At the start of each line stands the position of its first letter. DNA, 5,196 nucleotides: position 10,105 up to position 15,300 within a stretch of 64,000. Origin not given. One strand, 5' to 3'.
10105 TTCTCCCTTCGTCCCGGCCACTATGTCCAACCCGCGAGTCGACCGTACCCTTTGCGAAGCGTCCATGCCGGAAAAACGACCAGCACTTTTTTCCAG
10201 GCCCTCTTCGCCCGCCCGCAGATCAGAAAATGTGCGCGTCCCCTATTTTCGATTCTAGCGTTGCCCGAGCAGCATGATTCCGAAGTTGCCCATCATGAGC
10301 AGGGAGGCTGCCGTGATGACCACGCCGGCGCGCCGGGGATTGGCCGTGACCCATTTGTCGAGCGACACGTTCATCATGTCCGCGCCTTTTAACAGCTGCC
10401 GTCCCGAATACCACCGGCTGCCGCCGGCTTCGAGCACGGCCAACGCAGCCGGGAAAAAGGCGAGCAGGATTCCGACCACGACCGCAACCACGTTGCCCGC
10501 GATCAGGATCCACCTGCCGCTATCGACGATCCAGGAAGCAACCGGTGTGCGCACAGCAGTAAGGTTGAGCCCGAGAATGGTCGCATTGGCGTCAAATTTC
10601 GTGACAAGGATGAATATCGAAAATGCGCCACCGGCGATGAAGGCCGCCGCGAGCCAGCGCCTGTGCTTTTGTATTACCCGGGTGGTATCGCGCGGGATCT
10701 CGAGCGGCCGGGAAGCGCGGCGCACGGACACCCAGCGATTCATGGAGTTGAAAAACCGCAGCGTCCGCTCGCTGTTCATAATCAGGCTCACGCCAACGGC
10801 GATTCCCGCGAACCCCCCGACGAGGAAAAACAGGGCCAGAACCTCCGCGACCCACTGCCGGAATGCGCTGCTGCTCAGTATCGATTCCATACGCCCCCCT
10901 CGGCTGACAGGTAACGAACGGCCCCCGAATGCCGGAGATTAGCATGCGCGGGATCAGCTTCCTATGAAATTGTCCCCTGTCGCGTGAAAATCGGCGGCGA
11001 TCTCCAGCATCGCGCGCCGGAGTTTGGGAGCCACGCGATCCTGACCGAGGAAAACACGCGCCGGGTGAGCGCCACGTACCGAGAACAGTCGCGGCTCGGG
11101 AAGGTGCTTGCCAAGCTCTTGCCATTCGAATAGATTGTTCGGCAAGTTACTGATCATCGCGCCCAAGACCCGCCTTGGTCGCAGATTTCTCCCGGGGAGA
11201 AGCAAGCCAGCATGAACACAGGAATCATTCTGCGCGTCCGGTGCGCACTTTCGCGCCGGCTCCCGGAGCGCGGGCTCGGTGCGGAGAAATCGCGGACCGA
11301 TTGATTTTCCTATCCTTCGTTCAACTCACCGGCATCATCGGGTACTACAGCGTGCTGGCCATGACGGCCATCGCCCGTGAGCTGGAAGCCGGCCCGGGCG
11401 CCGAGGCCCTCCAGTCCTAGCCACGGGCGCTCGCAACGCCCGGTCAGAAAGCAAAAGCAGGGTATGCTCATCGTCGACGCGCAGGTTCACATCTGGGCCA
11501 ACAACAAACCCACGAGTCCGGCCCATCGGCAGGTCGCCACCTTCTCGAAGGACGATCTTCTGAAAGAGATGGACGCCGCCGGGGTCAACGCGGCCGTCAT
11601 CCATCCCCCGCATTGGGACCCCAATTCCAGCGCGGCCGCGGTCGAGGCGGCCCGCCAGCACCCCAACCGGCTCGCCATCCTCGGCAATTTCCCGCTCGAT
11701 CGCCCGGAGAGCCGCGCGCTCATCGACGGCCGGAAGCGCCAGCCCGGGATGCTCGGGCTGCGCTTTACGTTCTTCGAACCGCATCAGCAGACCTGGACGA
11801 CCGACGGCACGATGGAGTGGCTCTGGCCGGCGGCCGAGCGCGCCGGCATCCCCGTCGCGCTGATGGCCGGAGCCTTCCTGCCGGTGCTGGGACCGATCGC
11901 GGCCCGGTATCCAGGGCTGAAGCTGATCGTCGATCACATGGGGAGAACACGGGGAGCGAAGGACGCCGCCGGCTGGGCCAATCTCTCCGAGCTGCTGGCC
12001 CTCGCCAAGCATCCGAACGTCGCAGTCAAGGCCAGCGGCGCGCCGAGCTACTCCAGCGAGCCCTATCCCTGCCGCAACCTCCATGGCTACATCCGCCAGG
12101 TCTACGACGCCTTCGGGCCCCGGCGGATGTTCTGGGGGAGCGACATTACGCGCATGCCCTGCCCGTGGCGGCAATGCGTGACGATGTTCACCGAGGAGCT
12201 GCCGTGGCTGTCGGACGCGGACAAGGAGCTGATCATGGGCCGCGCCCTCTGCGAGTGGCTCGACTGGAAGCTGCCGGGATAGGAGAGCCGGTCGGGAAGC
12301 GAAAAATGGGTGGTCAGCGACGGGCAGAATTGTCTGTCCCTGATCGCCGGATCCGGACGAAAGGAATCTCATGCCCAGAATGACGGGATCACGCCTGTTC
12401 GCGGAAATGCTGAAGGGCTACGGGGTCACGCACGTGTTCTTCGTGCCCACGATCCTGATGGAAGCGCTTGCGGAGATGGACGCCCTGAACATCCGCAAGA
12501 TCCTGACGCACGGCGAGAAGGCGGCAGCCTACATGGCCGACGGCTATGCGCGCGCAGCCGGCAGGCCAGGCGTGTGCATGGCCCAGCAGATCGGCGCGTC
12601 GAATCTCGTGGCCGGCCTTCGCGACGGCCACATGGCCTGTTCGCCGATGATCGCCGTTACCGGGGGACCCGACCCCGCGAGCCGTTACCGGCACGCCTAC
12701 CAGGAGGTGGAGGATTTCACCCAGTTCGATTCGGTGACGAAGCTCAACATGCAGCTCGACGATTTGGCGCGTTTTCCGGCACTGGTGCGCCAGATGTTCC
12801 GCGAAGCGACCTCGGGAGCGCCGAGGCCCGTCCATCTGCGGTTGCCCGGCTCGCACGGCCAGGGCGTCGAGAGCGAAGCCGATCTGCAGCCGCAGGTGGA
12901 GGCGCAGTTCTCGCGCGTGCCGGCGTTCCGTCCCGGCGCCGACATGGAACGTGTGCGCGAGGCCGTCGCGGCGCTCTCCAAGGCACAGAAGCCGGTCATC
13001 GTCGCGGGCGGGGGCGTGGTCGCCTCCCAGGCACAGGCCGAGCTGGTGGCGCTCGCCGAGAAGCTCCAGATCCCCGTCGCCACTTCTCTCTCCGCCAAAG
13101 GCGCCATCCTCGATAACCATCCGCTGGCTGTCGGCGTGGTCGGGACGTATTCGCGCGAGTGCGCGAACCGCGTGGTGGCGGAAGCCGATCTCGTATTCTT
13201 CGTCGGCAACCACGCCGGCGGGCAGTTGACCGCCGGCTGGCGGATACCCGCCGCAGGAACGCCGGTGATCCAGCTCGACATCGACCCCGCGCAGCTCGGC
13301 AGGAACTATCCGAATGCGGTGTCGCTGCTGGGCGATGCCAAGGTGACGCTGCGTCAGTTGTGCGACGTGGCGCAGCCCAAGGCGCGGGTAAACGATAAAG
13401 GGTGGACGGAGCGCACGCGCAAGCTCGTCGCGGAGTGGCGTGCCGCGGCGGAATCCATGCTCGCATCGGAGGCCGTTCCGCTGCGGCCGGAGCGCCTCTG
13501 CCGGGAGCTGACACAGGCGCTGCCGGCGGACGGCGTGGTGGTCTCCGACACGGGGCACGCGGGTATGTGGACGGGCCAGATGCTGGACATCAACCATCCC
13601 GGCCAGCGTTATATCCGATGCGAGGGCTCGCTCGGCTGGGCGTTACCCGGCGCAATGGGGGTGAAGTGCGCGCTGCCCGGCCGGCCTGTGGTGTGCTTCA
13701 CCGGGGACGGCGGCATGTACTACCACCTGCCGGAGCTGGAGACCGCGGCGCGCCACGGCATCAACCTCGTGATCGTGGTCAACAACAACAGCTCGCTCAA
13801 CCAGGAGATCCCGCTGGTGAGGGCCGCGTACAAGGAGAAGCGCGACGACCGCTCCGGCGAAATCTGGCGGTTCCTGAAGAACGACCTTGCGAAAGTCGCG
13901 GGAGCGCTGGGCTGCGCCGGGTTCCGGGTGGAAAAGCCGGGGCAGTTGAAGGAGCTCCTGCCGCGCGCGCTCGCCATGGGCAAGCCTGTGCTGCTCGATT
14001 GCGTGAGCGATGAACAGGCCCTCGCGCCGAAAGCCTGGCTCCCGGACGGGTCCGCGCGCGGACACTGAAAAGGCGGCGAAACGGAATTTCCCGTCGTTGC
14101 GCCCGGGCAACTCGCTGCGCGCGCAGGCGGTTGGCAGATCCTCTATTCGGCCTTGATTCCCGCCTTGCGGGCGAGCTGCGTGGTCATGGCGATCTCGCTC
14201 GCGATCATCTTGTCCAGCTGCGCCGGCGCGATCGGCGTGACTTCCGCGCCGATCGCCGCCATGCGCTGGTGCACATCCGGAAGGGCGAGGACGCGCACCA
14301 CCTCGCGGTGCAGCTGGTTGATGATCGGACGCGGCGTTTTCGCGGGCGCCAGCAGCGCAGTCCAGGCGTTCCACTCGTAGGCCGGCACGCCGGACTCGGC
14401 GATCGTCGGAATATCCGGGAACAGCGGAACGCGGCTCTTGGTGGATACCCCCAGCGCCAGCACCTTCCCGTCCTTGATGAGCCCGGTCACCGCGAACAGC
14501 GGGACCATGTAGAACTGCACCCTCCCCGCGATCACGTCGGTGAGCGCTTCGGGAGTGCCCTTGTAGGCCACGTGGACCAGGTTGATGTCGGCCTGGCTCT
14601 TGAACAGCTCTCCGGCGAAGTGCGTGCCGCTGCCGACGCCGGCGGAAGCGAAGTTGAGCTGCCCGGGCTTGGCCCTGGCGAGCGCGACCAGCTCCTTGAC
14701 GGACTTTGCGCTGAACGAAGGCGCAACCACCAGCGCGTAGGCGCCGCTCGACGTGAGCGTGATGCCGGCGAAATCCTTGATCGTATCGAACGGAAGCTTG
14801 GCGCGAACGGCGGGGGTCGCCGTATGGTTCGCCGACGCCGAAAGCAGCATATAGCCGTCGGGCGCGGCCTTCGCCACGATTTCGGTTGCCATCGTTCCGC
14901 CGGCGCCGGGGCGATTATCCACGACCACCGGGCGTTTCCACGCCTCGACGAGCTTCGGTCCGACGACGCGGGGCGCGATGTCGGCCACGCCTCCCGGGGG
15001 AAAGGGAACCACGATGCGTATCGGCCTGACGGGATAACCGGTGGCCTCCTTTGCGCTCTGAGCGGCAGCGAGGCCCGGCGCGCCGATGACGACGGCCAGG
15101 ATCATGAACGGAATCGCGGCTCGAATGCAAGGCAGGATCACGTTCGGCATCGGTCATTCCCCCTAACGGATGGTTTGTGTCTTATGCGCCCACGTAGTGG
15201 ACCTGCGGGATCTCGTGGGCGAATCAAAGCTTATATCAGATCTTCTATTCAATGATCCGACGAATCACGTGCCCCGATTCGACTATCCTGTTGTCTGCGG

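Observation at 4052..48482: Dispersed ~110-130 bp palindromic elements built from tandem heptanucleotide units, all in the same orientation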

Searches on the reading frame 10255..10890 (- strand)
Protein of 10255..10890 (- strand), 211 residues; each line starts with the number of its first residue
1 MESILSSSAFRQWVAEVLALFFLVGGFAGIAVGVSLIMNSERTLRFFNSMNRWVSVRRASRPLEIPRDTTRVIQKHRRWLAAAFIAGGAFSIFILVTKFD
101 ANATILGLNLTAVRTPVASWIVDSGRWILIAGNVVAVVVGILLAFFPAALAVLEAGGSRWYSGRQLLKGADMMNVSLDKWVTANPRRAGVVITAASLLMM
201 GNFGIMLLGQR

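Call 107: search_protein_families(library=pfam, proteins=[window:10255-10890:-], max_evalue=0.00001)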
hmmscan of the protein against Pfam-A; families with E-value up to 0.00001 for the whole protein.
window:10255-10890:- (211 aa): 0 families

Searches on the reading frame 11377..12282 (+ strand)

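Call 107: search_protein_families(library=pfam, proteins=[window:11377-12282:+], max_evalue=0.00001)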
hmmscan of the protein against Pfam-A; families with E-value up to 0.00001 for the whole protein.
window:11377-12282:+ (301 aa): 1 family
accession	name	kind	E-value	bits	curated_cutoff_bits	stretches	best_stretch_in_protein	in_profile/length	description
PF04909.20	Amidohydro_2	-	9.7e-28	98.2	26.4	1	33-257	1-247/289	Amidohydrolase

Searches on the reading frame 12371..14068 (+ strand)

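Call 107: search_protein_families(library=pfam, proteins=[window:12371-14068:+], max_evalue=0.00001)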
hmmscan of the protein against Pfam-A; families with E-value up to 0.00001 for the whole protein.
window:12371-14068:+ (565 aa): 3 families
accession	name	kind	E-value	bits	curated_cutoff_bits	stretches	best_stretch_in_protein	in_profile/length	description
PF00205.28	TPP_enzyme_M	-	1.9e-39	134.9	30.4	1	195-330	1-137/137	Thiamine pyrophosphate enzyme, central domain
PF02775.26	TPP_enzyme_C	-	6.6e-33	114.1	21.9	1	393-544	1-151/151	Thiamine pyrophosphate enzyme, C-terminal TPP binding domain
PF02776.23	TPP_enzyme_N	-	1.8e-26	92.7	26.8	1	4-115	1-115/119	Thiamine pyrophosphate enzyme, N-terminal TPP binding domain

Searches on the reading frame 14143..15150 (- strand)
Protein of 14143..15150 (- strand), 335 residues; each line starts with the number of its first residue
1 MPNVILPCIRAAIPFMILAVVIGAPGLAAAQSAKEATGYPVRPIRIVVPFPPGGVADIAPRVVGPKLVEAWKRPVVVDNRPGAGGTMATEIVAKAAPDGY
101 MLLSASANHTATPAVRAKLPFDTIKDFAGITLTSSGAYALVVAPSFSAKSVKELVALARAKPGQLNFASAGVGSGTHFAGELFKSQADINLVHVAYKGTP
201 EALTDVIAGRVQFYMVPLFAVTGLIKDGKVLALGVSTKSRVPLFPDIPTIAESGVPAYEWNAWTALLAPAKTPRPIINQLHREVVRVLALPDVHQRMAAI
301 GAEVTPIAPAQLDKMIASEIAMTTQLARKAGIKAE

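Call 107: search_protein_families(library=pfam, proteins=[window:14143-15150:-], max_evalue=0.00001)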
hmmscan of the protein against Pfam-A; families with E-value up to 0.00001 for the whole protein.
window:14143-15150:- (335 aa): 1 family
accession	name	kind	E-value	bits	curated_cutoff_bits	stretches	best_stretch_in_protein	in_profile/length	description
PF03401.19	TctC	-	4.4e-61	207.3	27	1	61-331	3-273/274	Tripartite tricarboxylate transporter family receptor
